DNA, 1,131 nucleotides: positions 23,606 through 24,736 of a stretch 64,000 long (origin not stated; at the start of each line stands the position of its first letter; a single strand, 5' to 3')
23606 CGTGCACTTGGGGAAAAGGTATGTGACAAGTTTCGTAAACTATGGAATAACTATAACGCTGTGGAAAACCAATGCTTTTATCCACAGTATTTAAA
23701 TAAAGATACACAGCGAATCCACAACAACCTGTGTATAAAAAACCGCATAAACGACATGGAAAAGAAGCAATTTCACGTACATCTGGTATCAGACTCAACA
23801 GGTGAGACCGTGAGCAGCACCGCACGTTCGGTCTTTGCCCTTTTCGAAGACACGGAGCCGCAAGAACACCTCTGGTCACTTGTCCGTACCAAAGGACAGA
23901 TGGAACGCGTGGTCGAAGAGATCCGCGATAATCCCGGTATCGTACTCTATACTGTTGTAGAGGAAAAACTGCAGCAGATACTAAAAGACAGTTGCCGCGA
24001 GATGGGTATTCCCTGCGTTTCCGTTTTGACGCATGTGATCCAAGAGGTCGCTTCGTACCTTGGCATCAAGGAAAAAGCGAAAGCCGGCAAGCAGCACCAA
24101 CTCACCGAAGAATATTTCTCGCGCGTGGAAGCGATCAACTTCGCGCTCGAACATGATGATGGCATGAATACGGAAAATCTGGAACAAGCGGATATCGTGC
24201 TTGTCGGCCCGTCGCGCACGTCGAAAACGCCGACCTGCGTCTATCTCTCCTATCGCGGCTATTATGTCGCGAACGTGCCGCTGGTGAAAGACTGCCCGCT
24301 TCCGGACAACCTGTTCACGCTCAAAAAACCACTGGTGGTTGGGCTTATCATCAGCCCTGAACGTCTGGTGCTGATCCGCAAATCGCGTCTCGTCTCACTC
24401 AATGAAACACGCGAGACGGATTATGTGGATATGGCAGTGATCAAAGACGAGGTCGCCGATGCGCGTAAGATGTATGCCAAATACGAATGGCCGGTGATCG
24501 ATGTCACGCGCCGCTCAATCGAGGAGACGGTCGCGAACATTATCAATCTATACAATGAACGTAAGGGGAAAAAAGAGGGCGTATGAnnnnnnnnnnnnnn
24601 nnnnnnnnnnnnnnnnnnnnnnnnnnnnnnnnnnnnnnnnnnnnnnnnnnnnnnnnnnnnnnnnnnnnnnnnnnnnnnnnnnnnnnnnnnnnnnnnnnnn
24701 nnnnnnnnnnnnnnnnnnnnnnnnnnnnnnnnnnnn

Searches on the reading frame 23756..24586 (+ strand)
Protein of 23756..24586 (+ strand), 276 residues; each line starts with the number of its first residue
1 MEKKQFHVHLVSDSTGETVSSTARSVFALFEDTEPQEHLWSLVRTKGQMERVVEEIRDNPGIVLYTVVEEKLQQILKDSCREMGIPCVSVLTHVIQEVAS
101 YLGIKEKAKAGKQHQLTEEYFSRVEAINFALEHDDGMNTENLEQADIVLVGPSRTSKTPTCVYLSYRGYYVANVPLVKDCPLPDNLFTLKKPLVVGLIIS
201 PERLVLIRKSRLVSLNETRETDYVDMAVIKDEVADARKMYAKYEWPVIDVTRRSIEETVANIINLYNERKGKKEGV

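Call 5: search_protein_families(library=pfam, proteins=[window:23756-24586:+])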
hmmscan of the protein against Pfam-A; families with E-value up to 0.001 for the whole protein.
window:23756-24586:+ (276 aa): 1 family
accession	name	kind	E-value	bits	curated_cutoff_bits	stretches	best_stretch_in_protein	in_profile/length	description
PF03618.20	Kinase-PPPase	-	3.2e-92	309.2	23.5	1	8-263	1-256/256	Kinase/pyrophosphorylase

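Call 13: find_encoding_contigs(protein=window:23756-24586:+, flank=3000, max_places=6)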
Protein window:23756-24586:+ (276 aa): 1 contig read that carries it; 1 place shown.
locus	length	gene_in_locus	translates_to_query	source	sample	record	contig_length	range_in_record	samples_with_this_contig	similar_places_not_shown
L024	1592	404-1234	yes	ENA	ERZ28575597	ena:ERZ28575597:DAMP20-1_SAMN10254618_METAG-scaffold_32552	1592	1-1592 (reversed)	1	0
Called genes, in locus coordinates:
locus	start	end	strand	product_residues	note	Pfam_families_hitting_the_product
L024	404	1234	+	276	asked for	PF03618:Kinase-PPPase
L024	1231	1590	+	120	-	?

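Call 14: find_homologous_proteins(query=window:23756-24586:+)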
Query window:23756-24586:+ (276 aa): 8000 proteins with E <= 0.001 among 8000 candidates; the best 120 are listed.
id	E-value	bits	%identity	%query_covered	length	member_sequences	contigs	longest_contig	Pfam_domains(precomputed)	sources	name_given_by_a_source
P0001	4.3e-178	608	100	100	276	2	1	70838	PF03618.21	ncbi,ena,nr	ncbi:MAG: kinase/pyrophosphorylase [Proteobacteria bacterium]|nr:kinase/pyrophosphorylase [Pseudomon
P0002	2.4e-164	563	92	100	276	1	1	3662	PF03618.21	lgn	-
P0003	3.7e-131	454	73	99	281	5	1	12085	PF03618.21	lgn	-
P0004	1.7e-128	445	73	97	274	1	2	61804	PF03618.21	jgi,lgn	jgi:hypothetical protein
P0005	1.3e-119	416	67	98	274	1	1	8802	PF03618.21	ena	-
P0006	1.7e-118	413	67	96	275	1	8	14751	PF03618.21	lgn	-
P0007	5.5e-118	411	66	98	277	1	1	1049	PF03618.21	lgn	-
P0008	3.4e-117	408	65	99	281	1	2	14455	PF03618.21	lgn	-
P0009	4.0e-116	405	65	97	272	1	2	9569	PF03618.21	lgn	-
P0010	4.3e-116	405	64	99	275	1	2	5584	PF03618.21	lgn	-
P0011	2.1e-115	402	65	96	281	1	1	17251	PF03618.21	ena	-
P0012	2.4e-115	402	64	99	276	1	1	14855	PF03618.21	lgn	-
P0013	8.3e-115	400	65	97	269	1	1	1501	PF03618.21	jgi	-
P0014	5.0e-114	398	64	98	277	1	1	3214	PF03618.21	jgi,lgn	-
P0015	1.0e-113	397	66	96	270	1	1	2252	PF03618.21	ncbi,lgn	-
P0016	1.6e-113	396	63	98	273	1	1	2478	PF03618.21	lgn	-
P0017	2.1e-113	396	64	99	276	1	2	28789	PF03618.21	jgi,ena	-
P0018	3.0e-113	395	66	96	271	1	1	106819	PF03618.21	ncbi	-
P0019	7.5e-113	394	65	96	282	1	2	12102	PF03618.21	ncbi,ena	-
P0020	8.2e-113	394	64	97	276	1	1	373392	PF03618.21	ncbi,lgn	-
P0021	1.1e-112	393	64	99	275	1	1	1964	PF03618.21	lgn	-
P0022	1.2e-112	393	63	97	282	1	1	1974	PF03618.21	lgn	-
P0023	7.1e-112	391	61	99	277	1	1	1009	PF03618.21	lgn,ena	-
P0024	7.1e-112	391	61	98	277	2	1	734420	PF03618.21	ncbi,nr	ncbi:MAG: kinase/pyrophosphorylase [Hyphomicrobiales bacterium]|nr:kinase/pyrophosphorylase [Hyphomi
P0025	2.5e-110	386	63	98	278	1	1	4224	PF03618.21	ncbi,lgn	-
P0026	2.0e-109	383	63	100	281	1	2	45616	PF03618.21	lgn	-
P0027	3.5e-109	382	63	99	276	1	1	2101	PF03618.21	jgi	-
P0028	3.6e-109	382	62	95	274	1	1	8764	PF03618.21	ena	-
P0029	1.2e-108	380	61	98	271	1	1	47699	PF03618.21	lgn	-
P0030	2.4e-108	379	62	96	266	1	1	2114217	PF03618.21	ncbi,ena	-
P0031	2.6e-108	379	62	98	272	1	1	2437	PF03618.21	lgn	-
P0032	3.9e-108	379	59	99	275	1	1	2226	PF03618.21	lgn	-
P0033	7.5e-108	378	65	95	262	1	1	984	PF03618.21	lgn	-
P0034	1.8e-107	376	64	96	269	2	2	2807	PF03618.21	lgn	-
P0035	5.0e-107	375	63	98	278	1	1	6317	PF03618.21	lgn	-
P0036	5.3e-107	375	63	97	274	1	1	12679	PF03618.21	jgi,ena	-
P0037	9.1e-107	374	63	98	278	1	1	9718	PF03618.21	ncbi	-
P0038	9.7e-107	374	60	99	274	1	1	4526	PF03618.21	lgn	-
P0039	7.3e-106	371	61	96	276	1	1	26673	PF03618.21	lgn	-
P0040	8.5e-106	371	60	98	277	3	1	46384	PF03618.21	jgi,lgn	-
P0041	2.5e-105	369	63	93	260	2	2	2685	PF03618.21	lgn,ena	-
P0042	3.4e-105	369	58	98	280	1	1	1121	PF03618.21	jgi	jgi:[pyruvate, water dikinase]-phosphate phosphotransferase / [pyruvate, water dikinase] kinase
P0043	4.5e-105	369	63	98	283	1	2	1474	PF03618.21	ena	-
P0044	6.5e-105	368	59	97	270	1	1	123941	PF03618.21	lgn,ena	-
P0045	1.3e-104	367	59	99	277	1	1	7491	PF03618.21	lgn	-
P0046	1.5e-104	367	62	96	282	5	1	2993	PF03618.21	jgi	jgi:regulator of PEP synthase PpsR (kinase-PPPase family)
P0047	3.7e-104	366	59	96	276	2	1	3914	PF03618.21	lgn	-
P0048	7.4e-104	365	60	97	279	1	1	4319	PF03618.21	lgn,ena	-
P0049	7.6e-104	365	61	98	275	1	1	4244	PF03618.21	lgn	-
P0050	7.9e-104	364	58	97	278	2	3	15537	PF03618.21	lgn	-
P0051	1.0e-103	364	57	97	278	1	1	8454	PF03618.21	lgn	-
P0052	1.2e-103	364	62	95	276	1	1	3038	PF03618.21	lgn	-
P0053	1.5e-103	364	59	98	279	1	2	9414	PF03618.21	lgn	-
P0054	2.1e-103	363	59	98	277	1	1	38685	PF03618.21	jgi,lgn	jgi:regulator of PEP synthase PpsR (kinase-PPPase family)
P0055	2.2e-103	363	58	96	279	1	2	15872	PF03618.21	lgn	-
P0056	2.5e-103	363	57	98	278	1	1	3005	PF03618.21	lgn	-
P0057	2.5e-103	363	59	98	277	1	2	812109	PF03618.21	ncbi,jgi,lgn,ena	jgi:regulator of PEP synthase PpsR (kinase-PPPase family)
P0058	2.9e-103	363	58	99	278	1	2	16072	PF03618.21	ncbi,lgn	-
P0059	3.4e-103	362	59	99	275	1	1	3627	PF03618.21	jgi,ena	jgi:regulator of PEP synthase PpsR (kinase-PPPase family)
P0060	3.9e-103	362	58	98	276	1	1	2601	PF03618.21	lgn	-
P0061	4.8e-103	362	58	96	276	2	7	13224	PF03618.21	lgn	-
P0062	7.6e-103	361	59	98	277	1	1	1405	PF03618.21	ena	-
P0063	8.8e-103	361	58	99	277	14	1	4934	PF03618.21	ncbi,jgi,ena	jgi:regulator of PEP synthase PpsR (kinase-PPPase family)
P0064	1.1e-102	361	56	99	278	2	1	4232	PF03618.21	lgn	-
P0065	2.2e-102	360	58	96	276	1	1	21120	PF03618.21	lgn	-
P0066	2.3e-102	360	55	97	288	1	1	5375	PF03618.21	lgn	-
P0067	2.9e-102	359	58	99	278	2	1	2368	PF03618.21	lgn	-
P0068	3.0e-102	359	61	95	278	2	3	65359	PF03618.21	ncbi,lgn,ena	-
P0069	3.4e-102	359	58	98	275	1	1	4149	PF03618.21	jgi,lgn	jgi:hypothetical protein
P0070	3.5e-102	359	60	98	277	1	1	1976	PF03618.21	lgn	-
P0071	3.6e-102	359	58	97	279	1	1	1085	PF03618.21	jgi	jgi:hypothetical protein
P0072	4.3e-102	359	60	99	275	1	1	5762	PF03618.21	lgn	-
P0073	5.5e-102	358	59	98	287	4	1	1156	PF03618.21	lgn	-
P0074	5.7e-102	358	58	98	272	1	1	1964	PF03618.21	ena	-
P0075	6.5e-102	358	58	98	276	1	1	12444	PF03618.21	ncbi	-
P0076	6.7e-102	358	59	98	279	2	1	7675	PF03618.21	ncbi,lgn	-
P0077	6.7e-102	358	58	98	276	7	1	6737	PF03618.21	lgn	-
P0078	6.9e-102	358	59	99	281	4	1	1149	PF03618.21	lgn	-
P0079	7.3e-102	358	58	98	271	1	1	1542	PF03618.21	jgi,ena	-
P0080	7.8e-102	358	57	98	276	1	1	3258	PF03618.21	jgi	jgi:[pyruvate, water dikinase]-phosphate phosphotransferase / [pyruvate, water dikinase] kinase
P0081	9.3e-102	358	56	99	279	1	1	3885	PF03618.21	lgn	-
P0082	1.0e-101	358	57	96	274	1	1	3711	PF03618.21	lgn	-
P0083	1.3e-101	357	59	99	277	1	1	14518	PF03618.21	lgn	-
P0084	2.0e-101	357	58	96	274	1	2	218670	PF03618.21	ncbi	-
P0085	2.1e-101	357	59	98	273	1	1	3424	PF03618.21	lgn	-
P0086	2.1e-101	357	58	99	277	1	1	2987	PF03618.21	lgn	-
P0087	2.1e-101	357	58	98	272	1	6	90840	PF03618.21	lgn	-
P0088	2.2e-101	356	60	95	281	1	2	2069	PF03618.21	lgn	-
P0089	2.3e-101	356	59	98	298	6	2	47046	PF03618.21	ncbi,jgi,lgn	jgi:regulator of PEP synthase PpsR (kinase-PPPase family)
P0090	2.7e-101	356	58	98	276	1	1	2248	PF03618.21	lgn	-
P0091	2.9e-101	356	58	98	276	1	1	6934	PF03618.21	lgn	-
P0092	3.0e-101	356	57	98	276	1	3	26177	PF03618.21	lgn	-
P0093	3.2e-101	356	58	98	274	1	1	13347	PF03618.21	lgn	-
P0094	3.7e-101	356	58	98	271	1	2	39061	PF03618.21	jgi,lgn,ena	-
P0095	4.2e-101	356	58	100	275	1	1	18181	PF03618.21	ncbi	-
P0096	5.0e-101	355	58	99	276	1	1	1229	PF03618.21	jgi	jgi:[pyruvate, water dikinase]-phosphate phosphotransferase / [pyruvate, water dikinase] kinase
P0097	5.5e-101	355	58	99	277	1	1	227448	PF03618.21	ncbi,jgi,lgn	-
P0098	5.5e-101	355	60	96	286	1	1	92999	PF03618.21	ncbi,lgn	-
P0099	5.6e-101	355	59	98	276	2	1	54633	PF03618.21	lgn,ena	-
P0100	9.8e-101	354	57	99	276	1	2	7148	PF03618.21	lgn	-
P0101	1.0e-100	354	56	98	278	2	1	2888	PF03618.21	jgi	jgi:regulator of PEP synthase PpsR (kinase-PPPase family)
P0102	1.3e-100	354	58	95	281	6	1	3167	PF03618.21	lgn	-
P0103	1.3e-100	354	59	97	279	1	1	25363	PF03618.21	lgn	-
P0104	1.3e-100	354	57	97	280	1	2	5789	PF03618.21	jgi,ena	jgi:regulator of PEP synthase PpsR (kinase-PPPase family)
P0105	1.4e-100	354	58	96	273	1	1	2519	PF03618.21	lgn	-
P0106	1.6e-100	354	61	89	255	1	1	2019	PF03618.21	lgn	-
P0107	2.0e-100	353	58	97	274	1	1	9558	PF03618.21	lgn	-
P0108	2.3e-100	353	58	95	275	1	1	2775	PF03618.21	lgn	-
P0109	2.5e-100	353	58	97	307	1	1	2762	PF03618.21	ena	-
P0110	2.6e-100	353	58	98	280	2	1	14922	PF03618.21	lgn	-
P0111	2.8e-100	353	57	96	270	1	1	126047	PF03618.21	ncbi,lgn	-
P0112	2.8e-100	353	58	98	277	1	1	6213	PF03618.21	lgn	-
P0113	3.2e-100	353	58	98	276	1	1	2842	PF03618.21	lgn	-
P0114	3.4e-100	353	58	96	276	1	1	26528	PF03618.21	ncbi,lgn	-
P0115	3.4e-100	353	57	96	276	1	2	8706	PF03618.21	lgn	-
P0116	4.0e-100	352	58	98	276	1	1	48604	PF03618.21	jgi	jgi:[pyruvate, water dikinase]-phosphate phosphotransferase / [pyruvate, water dikinase] kinase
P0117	5.3e-100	352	59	95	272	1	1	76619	PF03618.21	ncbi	-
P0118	5.4e-100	352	59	98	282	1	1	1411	PF03618.21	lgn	-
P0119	6.0e-100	352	59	96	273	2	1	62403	PF03618.21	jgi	jgi:regulator of PEP synthase PpsR (kinase-PPPase family)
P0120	6.7e-100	352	55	97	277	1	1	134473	PF03618.21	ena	-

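Call 15: find_encoding_contigs(protein=P0002, flank=5000, max_places=2)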
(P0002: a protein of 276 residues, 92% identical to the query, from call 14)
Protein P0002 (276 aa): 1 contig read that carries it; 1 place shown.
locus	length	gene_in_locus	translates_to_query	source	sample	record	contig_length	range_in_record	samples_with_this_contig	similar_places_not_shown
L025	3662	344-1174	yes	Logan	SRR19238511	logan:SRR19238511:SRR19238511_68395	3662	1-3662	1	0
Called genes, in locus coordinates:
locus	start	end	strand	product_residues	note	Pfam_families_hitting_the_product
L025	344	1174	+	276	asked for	PF03618:Kinase-PPPase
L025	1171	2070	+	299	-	PF08501:Shikimate_dh_N, PF01488:Shikimate_DH (weak), PF18317:SDH_C (weak)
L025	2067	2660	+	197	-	PF01121:CoaE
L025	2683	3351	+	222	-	PF00929:RNase_T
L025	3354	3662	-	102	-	?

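Call 16: find_encoding_contigs(protein=P0003, flank=6000, max_places=2)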
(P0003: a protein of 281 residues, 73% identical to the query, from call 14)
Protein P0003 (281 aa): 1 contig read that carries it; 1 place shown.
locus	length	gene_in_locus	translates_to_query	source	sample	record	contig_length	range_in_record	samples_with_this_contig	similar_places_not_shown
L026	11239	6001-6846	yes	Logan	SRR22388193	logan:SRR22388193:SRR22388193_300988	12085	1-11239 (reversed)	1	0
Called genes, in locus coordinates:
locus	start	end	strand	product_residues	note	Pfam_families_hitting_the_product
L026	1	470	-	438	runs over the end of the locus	?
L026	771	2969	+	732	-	-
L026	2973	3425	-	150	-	PF03653:UPF0093, PF05425:CopD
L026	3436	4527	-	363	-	PF00762:Ferrochelatase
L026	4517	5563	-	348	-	PF01208:URO-D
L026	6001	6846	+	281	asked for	PF03618:Kinase-PPPase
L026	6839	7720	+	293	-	PF08501:Shikimate_dh_N, PF01488:Shikimate_DH (weak), PF18317:SDH_C (weak)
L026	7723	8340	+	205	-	PF01121:CoaE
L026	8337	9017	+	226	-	PF00929:RNase_T, PF01612:DNA_pol_A_exo1 (faint)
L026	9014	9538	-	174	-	PF02556:SecB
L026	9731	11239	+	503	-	?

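Call 17: find_encoding_contigs(protein=P0004, flank=6000, max_places=2)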
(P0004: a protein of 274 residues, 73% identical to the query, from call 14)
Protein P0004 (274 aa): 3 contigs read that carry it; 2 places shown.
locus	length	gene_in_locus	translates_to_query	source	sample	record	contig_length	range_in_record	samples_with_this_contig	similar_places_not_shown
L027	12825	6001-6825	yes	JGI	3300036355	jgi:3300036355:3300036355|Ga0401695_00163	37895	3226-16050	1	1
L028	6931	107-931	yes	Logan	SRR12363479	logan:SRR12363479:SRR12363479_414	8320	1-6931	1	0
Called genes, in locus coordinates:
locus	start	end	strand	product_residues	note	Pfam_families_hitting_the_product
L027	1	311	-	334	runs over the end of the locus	PF00056:Ldh_1_N, PF02866:Ldh_1_C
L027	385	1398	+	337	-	-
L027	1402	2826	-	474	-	PF07498:Rho_N, PF07497:Rho_RNA_bind, PF00006:ATP-synt_ab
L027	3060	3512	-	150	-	PF03653:UPF0093, PF05425:CopD (weak)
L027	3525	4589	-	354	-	PF00762:Ferrochelatase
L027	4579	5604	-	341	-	PF01208:URO-D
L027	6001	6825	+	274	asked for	PF03618:Kinase-PPPase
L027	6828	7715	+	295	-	PF08501:Shikimate_dh_N, PF01488:Shikimate_DH (weak), PF18317:SDH_C (weak)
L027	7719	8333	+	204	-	PF01121:CoaE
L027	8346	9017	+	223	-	PF00929:RNase_T, PF16473:Rv2179c-like (faint)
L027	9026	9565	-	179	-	PF02556:SecB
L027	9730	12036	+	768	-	PF01208:URO-D (faint), PF08267:Meth_synt_1, PF01717:Meth_synt_2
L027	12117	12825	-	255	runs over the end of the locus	-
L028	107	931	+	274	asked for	PF03618:Kinase-PPPase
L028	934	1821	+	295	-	PF08501:Shikimate_dh_N, PF01488:Shikimate_DH (weak), PF18317:SDH_C (weak)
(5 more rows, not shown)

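Call 25: find_related_loci(query=window:23756-24586:+, collection=metagenome_contigs, flank=10000)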
Query window:23756-24586:+ (276 aa) in metagenome_contigs; peptide patterns used: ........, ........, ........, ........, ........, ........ (x = any residue, [..] = any of these).
181 stretches matched a pattern; 32 encode a relative of the query (tblastn E <= 1e-3); 32 distinct loci.
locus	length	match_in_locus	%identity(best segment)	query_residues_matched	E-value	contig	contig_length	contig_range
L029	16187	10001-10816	52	1-272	4e-94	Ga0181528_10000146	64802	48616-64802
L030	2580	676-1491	51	1-272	2e-96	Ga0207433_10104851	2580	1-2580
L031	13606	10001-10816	51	1-272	5e-92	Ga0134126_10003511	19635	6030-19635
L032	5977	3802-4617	51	1-272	5e-92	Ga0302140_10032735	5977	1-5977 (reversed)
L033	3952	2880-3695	52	1-272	3e-92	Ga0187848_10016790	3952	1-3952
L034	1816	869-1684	51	1-272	9e-97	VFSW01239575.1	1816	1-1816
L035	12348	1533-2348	50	1-272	9e-92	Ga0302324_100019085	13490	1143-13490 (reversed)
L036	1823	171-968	51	1-266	1e-94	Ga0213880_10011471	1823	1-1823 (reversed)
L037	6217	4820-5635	50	1-272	7e-90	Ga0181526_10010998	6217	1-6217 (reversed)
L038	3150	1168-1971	51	1-268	3e-91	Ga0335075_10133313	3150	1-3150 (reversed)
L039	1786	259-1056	52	1-266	3e-94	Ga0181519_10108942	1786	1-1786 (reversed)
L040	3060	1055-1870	50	1-272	1e-90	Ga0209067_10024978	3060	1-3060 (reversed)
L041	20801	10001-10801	51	6-272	6e-89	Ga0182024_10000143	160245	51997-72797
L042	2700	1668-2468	50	6-272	4e-91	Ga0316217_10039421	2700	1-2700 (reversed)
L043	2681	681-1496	50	1-272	4e-91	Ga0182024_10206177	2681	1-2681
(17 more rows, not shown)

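Call 26: find_encoding_contigs(protein=P0006, flank=10000, max_places=1)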
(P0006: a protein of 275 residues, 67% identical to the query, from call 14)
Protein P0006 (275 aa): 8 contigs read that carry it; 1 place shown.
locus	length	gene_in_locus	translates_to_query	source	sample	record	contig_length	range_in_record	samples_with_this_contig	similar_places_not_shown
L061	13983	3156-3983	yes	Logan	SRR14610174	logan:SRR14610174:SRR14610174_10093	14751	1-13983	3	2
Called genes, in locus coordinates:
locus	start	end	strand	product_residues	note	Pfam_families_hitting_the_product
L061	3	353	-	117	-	?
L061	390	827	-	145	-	PF03653:UPF0093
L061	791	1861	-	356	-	PF00762:Ferrochelatase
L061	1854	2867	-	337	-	PF01208:URO-D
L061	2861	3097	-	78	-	-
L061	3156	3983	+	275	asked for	PF03618:Kinase-PPPase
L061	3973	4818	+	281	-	PF08501:Shikimate_dh_N, PF01488:Shikimate_DH, PF18317:SDH_C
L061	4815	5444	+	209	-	PF01121:CoaE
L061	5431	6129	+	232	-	PF00929:RNase_T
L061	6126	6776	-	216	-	PF01144:CoA_trans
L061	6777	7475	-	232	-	PF01144:CoA_trans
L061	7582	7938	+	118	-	PF13560:HTH_31, PF12844:HTH_19, PF13443:HTH_26 (weak), PF01381:HTH_3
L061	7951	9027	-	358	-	-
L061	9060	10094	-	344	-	-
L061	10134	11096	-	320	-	PF01207:Dus, PF03060:NMO (faint)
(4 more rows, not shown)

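Call 27: find_encoding_contigs(protein=P0011, flank=10000, max_places=1)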
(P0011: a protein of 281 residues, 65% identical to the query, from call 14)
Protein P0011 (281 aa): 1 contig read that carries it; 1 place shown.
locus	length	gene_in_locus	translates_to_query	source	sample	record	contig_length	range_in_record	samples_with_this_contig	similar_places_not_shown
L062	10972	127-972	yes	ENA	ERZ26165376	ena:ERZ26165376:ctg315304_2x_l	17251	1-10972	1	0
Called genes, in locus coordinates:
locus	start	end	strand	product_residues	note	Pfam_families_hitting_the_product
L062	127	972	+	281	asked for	PF03618:Kinase-PPPase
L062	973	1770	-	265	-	PF13489:Methyltransf_23 (weak), PF08241:Methyltransf_11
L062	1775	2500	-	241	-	PF01168:Ala_racemase_N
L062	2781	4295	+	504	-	PF13609:Porin_4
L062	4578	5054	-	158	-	PF06271:RDD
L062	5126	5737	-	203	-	PF00694:Aconitase_C, PF27512:LeuD (weak), PF27434:LeuD_C (weak)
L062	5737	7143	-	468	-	PF00330:Aconitase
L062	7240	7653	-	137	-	PF01245:Ribosomal_L19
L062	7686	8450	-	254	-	PF01746:tRNA_m1G_MT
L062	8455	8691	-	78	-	PF05239:PRC (weak), PF24986:PRC_RimM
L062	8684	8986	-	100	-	PF01782:RimM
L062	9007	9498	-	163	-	-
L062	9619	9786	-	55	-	-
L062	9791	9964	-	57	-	-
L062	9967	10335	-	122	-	PF00132:Hexapep, PF14602:Hexapep_2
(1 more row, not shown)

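Call 28: find_encoding_contigs(protein=P0018, flank=10000, max_places=1)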
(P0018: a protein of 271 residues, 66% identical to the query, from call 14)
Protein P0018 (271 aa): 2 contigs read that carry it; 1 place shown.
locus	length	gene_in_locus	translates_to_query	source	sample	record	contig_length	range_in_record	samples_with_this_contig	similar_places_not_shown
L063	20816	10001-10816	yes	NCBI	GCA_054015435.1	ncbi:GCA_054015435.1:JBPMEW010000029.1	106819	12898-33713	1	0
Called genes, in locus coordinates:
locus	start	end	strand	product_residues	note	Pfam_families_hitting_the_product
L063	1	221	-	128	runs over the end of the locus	-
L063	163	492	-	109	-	-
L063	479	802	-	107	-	-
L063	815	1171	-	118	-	-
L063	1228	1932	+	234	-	PF06035:Peptidase_C93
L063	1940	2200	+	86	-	PF26604:CBU_0592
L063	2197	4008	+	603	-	PF01541:GIY-YIG, PF27096:UvrC_M, PF02151:UVR, PF22920:UvrC_RNaseH, PF08459:UvrC_RNaseH_dom, PF12826:HHH_2 (faint), PF14520:HHH_5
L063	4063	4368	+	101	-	-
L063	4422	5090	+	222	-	-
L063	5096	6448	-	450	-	PF01435:Peptidase_M48, PF13432:TPR_16 (faint), PF24575:TPR_Slam (faint), PF13414:TPR_11 (faint), PF13431:TPR_17 (faint)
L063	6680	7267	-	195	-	PF04972:BON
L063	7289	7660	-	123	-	PF01939:NucS_C (weak), PF02021:UPF0102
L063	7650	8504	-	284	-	PF00590:TP_methylase, PF23016:RsmI_C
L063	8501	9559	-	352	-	PF01208:URO-D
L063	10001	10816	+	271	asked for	PF03618:Kinase-PPPase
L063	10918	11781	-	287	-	PF08501:Shikimate_dh_N, PF01488:Shikimate_DH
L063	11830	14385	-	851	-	PF00133:tRNA-synt_1, PF01406:tRNA-synt_1e (faint), PF09334:tRNA-synt_1g, PF13603:tRNA-synt_1_2 (faint), PF09334:tRNA-synt_1g (weak), PF08264:Anticodon_1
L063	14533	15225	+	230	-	PF01895:PhoU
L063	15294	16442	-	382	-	PF01546:Peptidase_M20, PF07687:M20_dimer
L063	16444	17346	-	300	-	PF14805:THDPS_N_2, PF25087:GMPPB_C (faint), PF25084:LbH_EIF2B (weak), PF00132:Hexapep (weak), PF14602:Hexapep_2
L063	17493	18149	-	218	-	PF13599:Pentapeptide_4, PF00805:Pentapeptide (weak)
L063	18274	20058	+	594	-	-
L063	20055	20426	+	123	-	PF14489:QueF (weak)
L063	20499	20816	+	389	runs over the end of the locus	PF00561:Abhydrolase_1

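Call 29: find_encoding_contigs(protein=P0020, flank=10000, max_places=1)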
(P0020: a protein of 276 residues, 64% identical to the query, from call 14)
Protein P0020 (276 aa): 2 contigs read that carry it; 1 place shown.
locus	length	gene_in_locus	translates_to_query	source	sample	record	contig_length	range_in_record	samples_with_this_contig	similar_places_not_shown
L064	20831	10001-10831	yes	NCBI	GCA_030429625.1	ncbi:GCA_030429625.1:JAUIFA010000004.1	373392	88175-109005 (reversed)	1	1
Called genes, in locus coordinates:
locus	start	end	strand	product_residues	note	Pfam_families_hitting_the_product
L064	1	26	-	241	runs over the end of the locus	PF00685:Sulfotransfer_1 (faint), PF13469:Sulfotransfer_3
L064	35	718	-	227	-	-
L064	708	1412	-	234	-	PF00685:Sulfotransfer_1, PF13469:Sulfotransfer_3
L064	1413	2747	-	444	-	PF13476:AAA_23 (faint), PF00005:ABC_tran, PF14524:Wzt_C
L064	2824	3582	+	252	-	-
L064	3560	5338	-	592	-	PF01368:DHH, PF02272:DHHA1, PF17768:RecJ_OB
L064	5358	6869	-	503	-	PF07498:Rho_N, PF07497:Rho_RNA_bind, PF00006:ATP-synt_ab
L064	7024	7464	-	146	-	PF03653:UPF0093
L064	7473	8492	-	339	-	PF00762:Ferrochelatase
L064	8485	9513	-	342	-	PF01208:URO-D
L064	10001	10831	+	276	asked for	PF03618:Kinase-PPPase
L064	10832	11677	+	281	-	PF08501:Shikimate_dh_N, PF01488:Shikimate_DH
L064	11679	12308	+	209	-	PF01121:CoaE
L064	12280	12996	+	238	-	PF00929:RNase_T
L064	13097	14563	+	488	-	PF00478:IMPDH, PF00571:CBS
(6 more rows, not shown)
